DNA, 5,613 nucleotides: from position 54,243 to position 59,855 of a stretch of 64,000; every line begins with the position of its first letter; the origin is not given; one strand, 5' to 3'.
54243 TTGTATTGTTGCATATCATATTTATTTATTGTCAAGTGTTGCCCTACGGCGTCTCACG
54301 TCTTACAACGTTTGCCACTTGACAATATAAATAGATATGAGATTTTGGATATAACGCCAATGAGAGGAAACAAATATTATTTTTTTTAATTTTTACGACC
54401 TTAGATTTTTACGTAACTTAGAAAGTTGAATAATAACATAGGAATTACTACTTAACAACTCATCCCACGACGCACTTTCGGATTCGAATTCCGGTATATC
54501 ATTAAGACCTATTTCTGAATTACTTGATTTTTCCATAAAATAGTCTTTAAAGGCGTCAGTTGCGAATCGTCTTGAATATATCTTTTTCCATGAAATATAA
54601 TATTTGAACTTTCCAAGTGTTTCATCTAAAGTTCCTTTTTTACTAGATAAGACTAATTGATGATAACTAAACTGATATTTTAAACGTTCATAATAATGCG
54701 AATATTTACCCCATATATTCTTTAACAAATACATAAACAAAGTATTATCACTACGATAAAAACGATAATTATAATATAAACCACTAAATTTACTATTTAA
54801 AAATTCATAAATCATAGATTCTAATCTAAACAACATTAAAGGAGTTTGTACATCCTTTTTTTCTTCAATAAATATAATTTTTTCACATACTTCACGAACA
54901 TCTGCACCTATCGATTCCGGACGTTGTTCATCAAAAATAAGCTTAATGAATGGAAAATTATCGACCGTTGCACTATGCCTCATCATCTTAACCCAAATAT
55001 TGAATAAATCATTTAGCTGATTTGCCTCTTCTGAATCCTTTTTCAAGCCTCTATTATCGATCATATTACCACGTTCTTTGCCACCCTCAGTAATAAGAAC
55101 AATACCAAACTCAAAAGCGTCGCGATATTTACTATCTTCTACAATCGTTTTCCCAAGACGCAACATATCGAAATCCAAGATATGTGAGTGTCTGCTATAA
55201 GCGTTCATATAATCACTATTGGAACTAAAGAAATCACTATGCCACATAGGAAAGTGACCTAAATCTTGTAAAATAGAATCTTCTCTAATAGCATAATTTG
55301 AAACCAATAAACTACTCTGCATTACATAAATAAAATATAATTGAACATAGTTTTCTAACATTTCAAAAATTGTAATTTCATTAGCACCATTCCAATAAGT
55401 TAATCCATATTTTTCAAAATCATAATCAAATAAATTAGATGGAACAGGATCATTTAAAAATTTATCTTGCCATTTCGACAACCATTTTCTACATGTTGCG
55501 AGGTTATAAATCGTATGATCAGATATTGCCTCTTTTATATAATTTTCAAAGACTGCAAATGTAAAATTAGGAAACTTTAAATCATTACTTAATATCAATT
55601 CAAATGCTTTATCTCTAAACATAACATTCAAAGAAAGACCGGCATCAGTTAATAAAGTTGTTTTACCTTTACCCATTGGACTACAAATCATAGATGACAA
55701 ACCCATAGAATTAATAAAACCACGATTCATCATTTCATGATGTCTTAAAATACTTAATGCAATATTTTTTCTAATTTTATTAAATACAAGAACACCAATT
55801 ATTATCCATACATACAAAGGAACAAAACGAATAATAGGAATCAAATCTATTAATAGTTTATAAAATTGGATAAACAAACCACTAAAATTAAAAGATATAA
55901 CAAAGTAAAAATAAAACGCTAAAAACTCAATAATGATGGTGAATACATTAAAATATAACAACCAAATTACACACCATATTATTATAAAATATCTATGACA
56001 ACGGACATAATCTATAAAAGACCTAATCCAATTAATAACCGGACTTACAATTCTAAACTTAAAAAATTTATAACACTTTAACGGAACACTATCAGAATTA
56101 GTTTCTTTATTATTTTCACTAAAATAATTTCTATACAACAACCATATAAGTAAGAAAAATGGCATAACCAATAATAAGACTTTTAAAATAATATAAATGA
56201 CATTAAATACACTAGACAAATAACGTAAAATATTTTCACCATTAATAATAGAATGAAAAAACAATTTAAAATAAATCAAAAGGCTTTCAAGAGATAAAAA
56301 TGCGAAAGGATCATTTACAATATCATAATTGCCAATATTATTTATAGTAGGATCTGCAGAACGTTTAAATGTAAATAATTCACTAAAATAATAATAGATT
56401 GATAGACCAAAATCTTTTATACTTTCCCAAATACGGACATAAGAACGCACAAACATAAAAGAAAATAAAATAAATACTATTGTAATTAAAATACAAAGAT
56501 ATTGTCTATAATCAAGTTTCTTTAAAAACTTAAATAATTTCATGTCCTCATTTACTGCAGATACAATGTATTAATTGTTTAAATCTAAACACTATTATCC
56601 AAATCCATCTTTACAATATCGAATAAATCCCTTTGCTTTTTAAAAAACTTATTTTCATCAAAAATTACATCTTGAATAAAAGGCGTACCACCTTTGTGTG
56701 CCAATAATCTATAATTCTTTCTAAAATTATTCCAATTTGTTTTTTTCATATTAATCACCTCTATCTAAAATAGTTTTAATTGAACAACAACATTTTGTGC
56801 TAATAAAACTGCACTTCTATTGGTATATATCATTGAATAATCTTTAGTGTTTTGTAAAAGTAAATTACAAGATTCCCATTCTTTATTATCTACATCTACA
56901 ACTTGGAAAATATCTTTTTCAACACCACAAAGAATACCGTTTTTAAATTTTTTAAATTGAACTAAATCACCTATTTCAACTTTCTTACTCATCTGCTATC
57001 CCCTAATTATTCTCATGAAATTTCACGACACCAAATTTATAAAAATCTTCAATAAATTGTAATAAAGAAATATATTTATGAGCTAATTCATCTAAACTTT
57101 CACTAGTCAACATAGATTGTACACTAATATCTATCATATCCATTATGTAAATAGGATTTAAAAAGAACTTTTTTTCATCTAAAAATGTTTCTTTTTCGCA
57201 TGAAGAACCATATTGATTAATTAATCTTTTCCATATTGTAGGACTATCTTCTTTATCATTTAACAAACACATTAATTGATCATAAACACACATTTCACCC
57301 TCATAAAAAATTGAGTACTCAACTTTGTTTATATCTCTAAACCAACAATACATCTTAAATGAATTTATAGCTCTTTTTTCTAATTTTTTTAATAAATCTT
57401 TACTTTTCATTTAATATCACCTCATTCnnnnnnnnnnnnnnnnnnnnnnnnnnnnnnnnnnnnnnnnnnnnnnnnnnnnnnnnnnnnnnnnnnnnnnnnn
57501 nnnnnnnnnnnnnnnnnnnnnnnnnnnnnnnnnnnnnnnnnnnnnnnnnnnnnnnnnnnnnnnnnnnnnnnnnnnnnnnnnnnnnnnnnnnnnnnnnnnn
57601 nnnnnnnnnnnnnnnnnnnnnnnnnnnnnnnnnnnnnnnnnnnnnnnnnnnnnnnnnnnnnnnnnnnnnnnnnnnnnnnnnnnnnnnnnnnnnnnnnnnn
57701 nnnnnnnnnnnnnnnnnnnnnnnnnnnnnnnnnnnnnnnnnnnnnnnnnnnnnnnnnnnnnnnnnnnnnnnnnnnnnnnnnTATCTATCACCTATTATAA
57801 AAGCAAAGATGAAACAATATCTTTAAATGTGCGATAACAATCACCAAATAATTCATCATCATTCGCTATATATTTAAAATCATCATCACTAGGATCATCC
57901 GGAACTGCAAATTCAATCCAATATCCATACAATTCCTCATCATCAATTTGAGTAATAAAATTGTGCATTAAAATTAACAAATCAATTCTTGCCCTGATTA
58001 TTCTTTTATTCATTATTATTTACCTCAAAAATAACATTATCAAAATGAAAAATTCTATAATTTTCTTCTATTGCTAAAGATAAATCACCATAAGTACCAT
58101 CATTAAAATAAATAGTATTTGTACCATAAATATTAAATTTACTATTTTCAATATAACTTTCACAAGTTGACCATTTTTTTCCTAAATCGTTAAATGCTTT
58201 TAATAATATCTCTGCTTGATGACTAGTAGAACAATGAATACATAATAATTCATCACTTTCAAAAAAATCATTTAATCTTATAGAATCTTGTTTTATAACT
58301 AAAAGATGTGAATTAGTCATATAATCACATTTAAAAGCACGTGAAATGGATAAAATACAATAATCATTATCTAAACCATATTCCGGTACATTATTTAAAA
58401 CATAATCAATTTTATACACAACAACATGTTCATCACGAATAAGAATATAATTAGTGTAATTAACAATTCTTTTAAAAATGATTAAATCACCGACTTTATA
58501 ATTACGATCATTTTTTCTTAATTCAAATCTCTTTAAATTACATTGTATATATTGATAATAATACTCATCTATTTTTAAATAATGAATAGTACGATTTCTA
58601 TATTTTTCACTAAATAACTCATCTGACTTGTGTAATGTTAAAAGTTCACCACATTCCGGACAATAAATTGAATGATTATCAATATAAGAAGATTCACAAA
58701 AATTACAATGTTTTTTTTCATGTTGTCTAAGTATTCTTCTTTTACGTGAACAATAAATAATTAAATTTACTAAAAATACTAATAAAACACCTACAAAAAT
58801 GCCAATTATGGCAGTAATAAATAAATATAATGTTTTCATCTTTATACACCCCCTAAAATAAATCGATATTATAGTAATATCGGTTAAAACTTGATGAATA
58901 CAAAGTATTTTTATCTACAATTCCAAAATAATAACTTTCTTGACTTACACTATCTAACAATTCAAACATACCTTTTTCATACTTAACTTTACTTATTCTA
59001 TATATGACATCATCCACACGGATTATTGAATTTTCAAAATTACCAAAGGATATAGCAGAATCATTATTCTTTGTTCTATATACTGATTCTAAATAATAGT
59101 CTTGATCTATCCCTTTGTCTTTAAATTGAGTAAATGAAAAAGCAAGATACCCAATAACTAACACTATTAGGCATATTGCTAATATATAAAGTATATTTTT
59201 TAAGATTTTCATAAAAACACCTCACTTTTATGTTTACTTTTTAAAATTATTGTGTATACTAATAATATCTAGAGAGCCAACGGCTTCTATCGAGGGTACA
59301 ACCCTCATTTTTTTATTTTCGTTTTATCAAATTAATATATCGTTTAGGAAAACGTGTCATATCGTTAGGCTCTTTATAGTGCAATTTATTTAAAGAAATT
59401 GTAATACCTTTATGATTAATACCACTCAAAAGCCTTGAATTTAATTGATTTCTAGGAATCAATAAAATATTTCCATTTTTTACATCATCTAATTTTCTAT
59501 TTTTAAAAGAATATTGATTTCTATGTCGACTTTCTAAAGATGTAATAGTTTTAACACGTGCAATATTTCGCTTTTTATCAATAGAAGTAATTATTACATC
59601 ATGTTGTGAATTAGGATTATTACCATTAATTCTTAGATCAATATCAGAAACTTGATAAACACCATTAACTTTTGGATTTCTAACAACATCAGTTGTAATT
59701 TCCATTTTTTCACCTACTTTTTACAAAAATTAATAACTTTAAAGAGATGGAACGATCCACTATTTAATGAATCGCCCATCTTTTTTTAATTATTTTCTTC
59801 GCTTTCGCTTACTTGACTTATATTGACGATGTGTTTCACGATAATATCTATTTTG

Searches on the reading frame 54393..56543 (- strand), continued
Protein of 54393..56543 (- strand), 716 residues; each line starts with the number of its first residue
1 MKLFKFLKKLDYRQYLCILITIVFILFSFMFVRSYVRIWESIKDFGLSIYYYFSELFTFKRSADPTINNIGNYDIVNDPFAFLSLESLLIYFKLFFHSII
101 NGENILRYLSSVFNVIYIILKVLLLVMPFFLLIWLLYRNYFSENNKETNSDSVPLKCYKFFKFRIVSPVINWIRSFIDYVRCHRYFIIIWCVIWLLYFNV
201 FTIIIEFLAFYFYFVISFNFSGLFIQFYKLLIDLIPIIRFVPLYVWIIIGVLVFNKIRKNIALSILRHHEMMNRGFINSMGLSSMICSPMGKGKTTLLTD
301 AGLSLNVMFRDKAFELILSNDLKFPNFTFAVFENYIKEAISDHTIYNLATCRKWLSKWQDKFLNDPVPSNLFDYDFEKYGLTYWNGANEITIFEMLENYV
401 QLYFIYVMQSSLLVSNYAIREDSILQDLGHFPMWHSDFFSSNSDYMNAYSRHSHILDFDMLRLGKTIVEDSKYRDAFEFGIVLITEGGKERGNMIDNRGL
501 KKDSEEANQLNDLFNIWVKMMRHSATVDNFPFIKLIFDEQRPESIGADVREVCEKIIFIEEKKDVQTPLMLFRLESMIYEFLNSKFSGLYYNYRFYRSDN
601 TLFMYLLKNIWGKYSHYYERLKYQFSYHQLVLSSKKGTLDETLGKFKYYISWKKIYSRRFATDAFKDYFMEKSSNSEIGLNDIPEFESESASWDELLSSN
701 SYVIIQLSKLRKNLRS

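Call 99: search_protein_families(library=pfam, proteins=[L034:11150-11815:-, L034:10036-10728:-, L034:16-492:+, L034:847-1101:+, L034:2560-2850:+, L034:3395-4588:+, L034:4588-5154:+, L034:2892-3374:+, L034:9572-9904:+, L034:5145-7280:+], max_evalue=0.05)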
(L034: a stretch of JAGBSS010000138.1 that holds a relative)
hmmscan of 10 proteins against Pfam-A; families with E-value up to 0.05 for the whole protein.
L034:11150-11815:- (221 aa): 0 families

L034:10036-10728:- (230 aa): 1 family
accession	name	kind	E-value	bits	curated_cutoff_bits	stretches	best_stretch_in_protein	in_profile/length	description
PF18912.6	DZR_2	-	0.00026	21.2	27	1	76-98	9-32/56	Double zinc ribbon domain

L034:16-492:+ (158 aa): 2 families
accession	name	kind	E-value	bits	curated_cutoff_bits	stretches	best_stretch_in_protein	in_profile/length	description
PF00665.32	rve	-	0.00012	22.7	32.6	1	9-93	19-100/102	Integrase core domain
PF13683.12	rve_3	-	0.00098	19.3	26.5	1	86-136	4-53/67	Integrase core domain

L034:847-1101:+ (84 aa): 0 families

L034:2560-2850:+ (96 aa): 1 family
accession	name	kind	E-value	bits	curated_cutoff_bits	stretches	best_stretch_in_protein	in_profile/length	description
PF04851.21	ResIII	-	0.025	14.9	22.5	1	48-86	49-87/164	Type III restriction enzyme, res subunit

L034:3395-4588:+ (397 aa): 0 families

L034:4588-5154:+ (188 aa): 0 families

L034:2892-3374:+ (160 aa): 0 families

L034:9572-9904:+ (110 aa): 0 families

L034:5145-7280:+ (711 aa): 0 families

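Call 108: search_protein_families(library=padloc, proteins=[window:54393-56543:-], max_evalue=0.1)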
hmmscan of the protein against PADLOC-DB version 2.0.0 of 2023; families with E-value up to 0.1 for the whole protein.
window:54393-56543:- (716 aa): 0 families

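Call 109: search_protein_families(library=ncbifam, proteins=[window:54393-56543:-], max_evalue=0.1)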
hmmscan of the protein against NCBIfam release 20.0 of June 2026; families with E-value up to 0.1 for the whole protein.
window:54393-56543:- (716 aa): 0 families

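Call 123: search_dna_similar(query=window:54393-56543:-, collection=plasmids, mode=protein, max_evalue=0.001)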
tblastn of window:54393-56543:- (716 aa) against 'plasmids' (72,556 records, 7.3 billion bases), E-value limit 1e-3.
No match.
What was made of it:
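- The family is absent from 72,556 plasmids (call 123). None of 72,556 plasmids carries the gene (call 123).
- Tried and rejected: tblastn against plasmids found nothing (call 123).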

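Call 125: find_related_loci(query=A1, collection=metagenome_contigs, flank=10000)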
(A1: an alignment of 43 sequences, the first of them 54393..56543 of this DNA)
Query A1 (716 aa) in metagenome_contigs; peptide patterns used: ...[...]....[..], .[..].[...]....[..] (x = any residue, [..] = any of these).
600 stretches matched a pattern (row limit reached: there are more); 536 encode a relative of the query (tblastn E <= 1e-3); the best 80 are kept; 80 distinct loci.
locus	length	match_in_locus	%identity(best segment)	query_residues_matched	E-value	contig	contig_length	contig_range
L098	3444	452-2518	48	16-702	0e+0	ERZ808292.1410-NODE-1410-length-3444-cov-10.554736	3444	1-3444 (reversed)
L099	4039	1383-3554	45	5-713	0e+0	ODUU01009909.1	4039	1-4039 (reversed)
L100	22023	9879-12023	46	9-713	0e+0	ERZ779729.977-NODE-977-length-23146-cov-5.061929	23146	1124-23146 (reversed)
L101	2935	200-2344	45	8-715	0e+0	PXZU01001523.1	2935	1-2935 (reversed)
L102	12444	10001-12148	46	1-707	0e+0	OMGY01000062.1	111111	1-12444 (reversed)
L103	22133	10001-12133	45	5-707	0e+0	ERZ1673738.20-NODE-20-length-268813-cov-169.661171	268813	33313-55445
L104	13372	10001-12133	45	5-707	0e+0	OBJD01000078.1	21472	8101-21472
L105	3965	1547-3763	45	7-712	0e+0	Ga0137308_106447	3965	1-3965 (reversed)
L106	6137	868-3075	44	9-712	0e+0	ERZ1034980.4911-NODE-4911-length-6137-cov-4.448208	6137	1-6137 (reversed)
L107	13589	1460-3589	45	8-707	0e+0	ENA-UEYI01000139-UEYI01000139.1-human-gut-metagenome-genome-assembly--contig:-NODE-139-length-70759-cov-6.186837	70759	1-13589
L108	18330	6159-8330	45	5-713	0e+0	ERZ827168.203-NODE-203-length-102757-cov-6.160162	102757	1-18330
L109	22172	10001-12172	45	5-713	0e+0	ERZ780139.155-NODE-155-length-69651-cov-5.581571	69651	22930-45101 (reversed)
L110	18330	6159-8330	45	5-713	0e+0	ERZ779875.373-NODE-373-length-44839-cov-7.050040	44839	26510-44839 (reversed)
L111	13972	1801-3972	45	5-713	0e+0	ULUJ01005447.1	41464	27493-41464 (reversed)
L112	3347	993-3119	45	8-709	0e+0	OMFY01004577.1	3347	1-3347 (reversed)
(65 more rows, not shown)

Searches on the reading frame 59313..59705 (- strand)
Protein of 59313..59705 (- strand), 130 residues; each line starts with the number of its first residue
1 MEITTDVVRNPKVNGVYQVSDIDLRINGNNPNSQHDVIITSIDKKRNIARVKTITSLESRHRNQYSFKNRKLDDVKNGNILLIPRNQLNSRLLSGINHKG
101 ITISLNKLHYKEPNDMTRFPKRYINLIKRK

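Call 108: search_protein_families(library=padloc, proteins=[window:59313-59705:-], max_evalue=0.1)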
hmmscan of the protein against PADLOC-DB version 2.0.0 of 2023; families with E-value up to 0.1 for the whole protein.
window:59313-59705:- (130 aa): 1 family
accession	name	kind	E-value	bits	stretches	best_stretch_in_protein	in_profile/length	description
PDLC00971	Cas8c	-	0.011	12.6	1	38-84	28-73/483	"CRISPR-associated protein Cas8c/Csp2, subtype PGING"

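Call 109: search_protein_families(library=ncbifam, proteins=[window:59313-59705:-], max_evalue=0.1)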
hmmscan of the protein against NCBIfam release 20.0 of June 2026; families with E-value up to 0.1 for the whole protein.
window:59313-59705:- (130 aa): 1 family
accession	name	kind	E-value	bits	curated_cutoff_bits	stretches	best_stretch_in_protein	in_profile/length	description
TIGR03487.1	cas_csp2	equivalog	0.04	12.6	461.75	1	38-84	28-73/483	type I-PGING CRISPR-associated protein Cas8c/Csp2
